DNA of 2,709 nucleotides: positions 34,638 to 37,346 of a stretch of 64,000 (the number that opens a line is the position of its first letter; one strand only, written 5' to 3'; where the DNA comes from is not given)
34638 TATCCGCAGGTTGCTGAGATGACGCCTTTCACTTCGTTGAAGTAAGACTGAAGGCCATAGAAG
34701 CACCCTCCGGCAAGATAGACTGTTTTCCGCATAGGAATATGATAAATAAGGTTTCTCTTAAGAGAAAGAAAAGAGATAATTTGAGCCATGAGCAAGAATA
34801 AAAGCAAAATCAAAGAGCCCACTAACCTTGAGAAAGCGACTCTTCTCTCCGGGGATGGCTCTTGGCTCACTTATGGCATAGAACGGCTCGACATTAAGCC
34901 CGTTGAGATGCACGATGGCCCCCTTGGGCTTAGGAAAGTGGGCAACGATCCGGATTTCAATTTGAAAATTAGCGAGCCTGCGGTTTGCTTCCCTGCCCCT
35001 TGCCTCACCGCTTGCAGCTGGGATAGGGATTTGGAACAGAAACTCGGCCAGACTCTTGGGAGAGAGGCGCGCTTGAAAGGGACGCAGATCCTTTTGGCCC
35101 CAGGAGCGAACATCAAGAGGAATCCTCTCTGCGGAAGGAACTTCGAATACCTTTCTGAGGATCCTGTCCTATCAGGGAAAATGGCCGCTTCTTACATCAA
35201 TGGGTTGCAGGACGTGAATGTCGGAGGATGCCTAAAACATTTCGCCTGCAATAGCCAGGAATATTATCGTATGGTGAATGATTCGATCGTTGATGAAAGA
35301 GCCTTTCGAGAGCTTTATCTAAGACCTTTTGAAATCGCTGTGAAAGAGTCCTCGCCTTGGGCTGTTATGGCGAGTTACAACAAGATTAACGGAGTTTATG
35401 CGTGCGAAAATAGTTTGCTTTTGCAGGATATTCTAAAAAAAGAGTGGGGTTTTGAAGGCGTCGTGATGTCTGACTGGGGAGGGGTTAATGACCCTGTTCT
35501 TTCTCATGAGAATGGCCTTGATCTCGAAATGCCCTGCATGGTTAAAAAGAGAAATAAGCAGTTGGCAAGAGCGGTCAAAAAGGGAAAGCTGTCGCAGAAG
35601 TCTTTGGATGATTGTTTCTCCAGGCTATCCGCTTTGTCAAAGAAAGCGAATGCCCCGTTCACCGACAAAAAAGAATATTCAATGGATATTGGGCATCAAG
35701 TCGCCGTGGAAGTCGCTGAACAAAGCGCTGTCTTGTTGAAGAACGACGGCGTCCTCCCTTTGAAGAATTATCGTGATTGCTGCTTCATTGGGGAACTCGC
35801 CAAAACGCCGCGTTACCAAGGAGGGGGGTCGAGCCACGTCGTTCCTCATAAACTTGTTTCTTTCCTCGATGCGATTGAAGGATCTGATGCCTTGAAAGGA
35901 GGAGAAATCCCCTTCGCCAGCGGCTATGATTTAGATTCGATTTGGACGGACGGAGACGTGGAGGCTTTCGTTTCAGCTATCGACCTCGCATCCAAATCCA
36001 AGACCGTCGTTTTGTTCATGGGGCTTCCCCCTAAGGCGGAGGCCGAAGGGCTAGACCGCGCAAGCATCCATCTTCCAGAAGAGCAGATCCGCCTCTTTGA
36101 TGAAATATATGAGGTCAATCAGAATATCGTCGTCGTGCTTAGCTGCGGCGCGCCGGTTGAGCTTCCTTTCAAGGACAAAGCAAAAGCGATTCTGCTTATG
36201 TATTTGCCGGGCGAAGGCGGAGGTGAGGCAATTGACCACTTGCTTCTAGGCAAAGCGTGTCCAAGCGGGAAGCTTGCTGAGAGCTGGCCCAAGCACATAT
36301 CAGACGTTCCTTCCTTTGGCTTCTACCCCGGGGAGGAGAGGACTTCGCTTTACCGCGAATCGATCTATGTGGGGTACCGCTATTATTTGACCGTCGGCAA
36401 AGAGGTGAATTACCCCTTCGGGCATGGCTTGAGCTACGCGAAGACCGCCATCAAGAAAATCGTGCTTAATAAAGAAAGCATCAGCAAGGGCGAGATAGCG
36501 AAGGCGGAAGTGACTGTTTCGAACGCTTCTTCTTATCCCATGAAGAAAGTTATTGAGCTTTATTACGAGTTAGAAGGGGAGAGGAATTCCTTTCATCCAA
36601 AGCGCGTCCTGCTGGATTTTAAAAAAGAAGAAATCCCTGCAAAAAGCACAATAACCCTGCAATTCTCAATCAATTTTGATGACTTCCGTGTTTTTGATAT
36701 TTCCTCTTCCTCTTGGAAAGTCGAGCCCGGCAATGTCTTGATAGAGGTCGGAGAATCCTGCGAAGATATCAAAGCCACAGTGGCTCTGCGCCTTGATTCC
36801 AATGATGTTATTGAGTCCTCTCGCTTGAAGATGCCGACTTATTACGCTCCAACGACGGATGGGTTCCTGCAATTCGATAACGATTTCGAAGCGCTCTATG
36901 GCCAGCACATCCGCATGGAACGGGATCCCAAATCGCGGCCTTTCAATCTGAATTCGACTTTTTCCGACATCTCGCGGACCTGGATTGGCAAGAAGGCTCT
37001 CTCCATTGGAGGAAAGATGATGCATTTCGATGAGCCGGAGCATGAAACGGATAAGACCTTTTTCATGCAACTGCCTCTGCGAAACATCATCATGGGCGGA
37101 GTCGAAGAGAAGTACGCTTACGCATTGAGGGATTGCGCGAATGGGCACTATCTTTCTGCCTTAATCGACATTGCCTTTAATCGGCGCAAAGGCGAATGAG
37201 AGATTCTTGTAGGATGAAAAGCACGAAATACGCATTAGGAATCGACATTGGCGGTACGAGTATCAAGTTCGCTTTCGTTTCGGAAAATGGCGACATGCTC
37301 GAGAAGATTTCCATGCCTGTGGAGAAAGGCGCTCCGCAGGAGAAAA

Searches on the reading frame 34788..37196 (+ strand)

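Call 53: search_protein_families(library=ncbifam, proteins=[window:34788-37196:+], max_evalue=1e-10)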
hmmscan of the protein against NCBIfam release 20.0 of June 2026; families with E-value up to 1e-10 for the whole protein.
window:34788-37196:+ (803 aa): 7 families
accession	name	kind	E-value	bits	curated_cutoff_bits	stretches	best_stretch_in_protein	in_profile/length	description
NF041610.1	alph_arabinopyran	equivalog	2.4e-185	617.9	1300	1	15-674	7-658/738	exo-alpha-(1->6)-L-arabinopyranosidase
NF052330.1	BetGlucosiCelf0468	equivalog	2.7e-116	389.8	1300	2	13-379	8-385/817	beta-d-glucosidase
NF052329.1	XyloArabinsidase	equivalog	5e-70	236.5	1050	1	65-668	108-730/750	beta-xylosidase/alpha-l-arabinosidase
NF041776.1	xylosidase_Xyl3A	equivalog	7.9e-66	222.6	1250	2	421-660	613-838/846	xylan 1,4-beta-xylosidase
NF011678.0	PRK15098.1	equivalog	1.5e-59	202.2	666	1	67-663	119-759/765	beta-glucosidase BglX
NF041579.1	betaxyl_Flavo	equivalog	1.9e-55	188.4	1350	2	295-660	346-705/716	beta-xylosidase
NF052331.1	Bet13-16Glucosase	equivalog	3.9e-55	187.3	1330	2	63-328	91-382/750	exo-beta-d-1,3/1,6-glucosidase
